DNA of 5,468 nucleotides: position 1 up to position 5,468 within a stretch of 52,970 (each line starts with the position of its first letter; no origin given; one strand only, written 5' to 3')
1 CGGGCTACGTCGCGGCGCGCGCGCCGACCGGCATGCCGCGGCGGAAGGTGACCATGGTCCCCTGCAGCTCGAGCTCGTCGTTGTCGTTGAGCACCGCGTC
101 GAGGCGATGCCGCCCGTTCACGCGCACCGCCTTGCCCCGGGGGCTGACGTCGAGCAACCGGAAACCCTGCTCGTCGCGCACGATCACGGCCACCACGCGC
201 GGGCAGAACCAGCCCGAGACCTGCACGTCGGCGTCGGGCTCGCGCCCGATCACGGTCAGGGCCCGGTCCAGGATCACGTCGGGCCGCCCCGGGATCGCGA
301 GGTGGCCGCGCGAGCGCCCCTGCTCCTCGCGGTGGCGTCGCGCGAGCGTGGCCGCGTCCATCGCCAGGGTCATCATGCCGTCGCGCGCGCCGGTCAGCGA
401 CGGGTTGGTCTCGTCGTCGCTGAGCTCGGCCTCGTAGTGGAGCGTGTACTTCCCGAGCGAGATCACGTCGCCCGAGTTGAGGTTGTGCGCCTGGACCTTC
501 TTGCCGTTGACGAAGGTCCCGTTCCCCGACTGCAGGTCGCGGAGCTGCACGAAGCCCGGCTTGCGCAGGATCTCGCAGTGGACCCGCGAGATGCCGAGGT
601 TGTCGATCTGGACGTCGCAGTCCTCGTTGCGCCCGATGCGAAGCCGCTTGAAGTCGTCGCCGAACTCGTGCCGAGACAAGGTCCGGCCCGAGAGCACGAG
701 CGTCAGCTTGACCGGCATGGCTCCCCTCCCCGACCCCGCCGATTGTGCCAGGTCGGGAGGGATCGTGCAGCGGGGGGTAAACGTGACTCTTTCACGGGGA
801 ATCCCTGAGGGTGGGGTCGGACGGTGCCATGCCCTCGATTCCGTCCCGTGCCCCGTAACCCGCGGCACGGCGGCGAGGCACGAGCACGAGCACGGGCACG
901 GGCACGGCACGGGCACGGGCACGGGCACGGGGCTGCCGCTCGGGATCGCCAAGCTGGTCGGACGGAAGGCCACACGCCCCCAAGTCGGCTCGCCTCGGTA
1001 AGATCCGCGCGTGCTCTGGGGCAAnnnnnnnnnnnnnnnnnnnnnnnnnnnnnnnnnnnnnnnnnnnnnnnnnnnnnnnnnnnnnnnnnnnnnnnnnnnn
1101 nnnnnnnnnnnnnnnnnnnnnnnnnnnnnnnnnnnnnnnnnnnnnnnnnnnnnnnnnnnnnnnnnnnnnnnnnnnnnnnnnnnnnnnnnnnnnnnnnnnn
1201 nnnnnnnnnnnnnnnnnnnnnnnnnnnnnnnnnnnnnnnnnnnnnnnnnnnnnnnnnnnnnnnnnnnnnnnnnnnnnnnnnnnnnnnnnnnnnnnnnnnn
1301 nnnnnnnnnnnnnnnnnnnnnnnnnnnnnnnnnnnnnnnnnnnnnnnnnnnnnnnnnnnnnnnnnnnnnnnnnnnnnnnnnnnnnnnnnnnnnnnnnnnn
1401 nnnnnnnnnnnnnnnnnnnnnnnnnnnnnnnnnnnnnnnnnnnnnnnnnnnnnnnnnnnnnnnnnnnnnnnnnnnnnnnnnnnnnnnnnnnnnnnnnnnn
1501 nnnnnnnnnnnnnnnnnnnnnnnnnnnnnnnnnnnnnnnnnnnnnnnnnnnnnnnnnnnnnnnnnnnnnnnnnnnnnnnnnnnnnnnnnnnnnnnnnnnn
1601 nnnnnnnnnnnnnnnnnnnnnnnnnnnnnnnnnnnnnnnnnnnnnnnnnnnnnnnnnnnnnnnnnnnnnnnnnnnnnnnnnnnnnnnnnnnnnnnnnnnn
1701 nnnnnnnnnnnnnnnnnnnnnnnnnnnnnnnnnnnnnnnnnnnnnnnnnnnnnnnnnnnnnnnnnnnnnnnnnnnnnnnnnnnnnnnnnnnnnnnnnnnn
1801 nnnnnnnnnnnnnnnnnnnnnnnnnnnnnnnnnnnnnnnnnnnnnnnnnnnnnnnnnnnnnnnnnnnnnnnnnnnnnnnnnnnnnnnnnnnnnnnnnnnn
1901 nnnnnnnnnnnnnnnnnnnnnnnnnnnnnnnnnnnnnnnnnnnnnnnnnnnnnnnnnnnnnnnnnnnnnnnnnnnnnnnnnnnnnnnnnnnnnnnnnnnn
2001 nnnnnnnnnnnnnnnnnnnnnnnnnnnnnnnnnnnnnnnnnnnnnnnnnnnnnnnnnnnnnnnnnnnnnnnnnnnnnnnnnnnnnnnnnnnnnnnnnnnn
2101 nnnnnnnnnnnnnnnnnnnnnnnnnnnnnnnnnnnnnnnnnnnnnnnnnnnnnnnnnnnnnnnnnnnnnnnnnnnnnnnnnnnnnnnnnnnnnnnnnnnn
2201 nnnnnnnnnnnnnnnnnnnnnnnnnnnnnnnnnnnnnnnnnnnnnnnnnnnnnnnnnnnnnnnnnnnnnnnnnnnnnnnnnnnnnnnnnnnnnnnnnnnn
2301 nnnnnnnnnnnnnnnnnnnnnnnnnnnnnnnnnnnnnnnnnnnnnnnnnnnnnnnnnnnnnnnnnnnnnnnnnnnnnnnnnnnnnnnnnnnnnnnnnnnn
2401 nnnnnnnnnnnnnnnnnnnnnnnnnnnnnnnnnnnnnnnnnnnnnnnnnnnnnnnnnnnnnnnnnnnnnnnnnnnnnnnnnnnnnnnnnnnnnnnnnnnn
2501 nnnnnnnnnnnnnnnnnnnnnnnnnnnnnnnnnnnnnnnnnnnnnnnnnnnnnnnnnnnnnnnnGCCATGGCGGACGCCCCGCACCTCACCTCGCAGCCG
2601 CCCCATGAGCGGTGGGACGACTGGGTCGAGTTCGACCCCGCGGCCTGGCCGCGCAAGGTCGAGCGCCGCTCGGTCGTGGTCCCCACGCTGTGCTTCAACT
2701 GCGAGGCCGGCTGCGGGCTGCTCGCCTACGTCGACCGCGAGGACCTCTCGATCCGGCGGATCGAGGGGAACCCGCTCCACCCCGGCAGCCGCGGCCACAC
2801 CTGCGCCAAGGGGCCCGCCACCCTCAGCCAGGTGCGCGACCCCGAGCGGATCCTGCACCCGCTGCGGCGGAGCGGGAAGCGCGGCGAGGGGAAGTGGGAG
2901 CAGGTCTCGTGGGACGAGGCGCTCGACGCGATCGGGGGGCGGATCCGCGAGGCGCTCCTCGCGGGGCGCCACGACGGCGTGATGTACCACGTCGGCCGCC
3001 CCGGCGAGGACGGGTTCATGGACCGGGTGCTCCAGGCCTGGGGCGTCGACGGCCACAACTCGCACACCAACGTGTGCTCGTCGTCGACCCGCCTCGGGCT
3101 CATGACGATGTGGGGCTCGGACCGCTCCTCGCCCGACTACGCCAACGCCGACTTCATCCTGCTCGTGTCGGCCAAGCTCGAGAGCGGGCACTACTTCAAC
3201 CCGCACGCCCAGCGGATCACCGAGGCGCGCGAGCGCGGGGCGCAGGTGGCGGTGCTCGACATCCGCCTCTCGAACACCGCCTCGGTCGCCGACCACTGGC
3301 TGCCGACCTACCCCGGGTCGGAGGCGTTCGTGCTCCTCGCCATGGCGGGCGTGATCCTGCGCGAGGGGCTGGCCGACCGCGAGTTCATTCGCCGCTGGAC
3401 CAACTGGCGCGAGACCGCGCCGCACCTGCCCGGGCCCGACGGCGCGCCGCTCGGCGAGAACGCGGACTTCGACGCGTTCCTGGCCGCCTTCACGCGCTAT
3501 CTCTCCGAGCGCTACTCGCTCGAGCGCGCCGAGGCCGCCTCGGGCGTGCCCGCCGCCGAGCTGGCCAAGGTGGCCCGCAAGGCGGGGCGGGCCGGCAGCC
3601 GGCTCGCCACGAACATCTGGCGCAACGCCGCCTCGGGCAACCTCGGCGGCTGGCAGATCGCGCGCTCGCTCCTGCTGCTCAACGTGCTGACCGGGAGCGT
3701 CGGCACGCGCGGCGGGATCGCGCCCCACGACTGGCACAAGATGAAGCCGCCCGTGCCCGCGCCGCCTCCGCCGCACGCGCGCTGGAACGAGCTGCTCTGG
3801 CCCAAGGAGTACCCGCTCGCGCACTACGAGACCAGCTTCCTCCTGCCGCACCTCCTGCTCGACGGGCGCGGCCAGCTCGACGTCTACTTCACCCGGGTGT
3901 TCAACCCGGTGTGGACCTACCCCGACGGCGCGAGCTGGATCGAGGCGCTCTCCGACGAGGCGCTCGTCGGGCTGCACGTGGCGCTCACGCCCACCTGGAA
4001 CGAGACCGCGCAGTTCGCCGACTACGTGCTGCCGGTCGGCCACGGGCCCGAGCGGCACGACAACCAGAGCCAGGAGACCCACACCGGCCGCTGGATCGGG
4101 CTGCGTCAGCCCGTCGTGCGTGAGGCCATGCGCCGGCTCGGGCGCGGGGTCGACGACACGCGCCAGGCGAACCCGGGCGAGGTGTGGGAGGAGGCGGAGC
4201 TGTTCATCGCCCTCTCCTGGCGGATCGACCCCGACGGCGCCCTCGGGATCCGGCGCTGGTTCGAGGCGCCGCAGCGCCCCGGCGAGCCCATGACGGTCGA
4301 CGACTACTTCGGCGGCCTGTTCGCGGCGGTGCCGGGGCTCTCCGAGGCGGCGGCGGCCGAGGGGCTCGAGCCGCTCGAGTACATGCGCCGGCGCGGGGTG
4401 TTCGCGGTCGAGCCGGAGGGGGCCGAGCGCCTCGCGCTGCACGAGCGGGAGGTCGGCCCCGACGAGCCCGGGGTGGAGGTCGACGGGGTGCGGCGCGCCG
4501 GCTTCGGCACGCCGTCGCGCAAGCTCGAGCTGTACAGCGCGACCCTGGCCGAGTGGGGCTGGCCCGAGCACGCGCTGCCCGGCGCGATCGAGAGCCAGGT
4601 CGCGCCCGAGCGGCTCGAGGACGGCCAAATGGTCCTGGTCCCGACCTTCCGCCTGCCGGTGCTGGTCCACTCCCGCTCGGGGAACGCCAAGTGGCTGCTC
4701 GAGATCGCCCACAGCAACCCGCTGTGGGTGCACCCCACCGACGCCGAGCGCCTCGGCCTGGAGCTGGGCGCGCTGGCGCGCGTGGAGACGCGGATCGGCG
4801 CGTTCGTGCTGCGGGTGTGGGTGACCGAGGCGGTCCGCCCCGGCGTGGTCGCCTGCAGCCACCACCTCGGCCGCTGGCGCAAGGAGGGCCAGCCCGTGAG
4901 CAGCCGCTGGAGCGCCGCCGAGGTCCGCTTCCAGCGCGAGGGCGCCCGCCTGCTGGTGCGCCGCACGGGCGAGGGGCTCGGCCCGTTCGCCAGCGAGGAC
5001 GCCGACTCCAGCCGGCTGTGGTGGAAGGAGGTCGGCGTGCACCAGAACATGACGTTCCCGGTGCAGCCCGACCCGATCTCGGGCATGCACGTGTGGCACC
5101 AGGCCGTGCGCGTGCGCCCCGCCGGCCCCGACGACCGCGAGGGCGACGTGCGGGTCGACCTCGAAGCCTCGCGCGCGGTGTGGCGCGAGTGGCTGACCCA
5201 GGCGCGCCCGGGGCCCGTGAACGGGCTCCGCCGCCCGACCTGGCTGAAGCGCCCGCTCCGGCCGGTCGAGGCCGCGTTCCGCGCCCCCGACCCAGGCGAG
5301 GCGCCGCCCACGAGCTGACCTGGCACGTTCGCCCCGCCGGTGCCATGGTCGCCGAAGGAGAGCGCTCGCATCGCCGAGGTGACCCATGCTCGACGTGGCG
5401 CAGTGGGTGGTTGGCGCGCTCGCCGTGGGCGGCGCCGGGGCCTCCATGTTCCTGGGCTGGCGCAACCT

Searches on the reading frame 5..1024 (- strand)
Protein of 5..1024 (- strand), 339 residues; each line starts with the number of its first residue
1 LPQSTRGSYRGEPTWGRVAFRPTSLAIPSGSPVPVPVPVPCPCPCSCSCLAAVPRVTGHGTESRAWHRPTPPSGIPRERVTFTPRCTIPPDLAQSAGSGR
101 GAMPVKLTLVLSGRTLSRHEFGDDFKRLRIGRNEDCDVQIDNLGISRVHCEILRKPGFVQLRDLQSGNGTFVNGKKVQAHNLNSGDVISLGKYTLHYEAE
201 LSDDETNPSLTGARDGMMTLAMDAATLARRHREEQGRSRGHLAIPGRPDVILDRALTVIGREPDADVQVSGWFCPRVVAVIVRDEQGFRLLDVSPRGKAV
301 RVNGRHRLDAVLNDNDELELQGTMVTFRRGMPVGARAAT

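Call 44: search_protein_families(library=pfam, proteins=[window:5-1024:-], max_evalue=0.0001)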
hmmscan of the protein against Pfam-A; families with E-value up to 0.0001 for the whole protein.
window:5-1024:- (339 aa): 2 families
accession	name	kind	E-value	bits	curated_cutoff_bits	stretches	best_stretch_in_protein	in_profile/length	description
PF00498.31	FHA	-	1e-27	96.7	20.7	1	129-191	2-67/67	FHA domain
PF16697.10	Yop-YscD_cpl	-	3e-17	63.1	33.2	1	126-195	17-88/94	Inner membrane component of T3SS, cytoplasmic domain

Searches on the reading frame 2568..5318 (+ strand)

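Call 43: search_protein_families(library=pfam, proteins=[window:2568-5318:+], max_evalue=0.0001)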
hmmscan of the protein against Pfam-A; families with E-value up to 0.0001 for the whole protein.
window:2568-5318:+ (916 aa): 3 families
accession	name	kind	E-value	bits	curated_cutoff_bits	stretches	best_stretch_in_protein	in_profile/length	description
PF01568.27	Molydop_binding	-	1.3e-15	57.8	26.8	1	693-772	5-85/110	Molydopterin dinucleotide binding domain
PF00384.28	Molybdopterin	-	2.2e-15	57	24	1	94-498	1-318/353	Molybdopterin oxidoreductase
PF04879.21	Molybdop_Fe4S4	-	2.7e-11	43.7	22.7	1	37-88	3-52/55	Molybdopterin oxidoreductase Fe4S4 domain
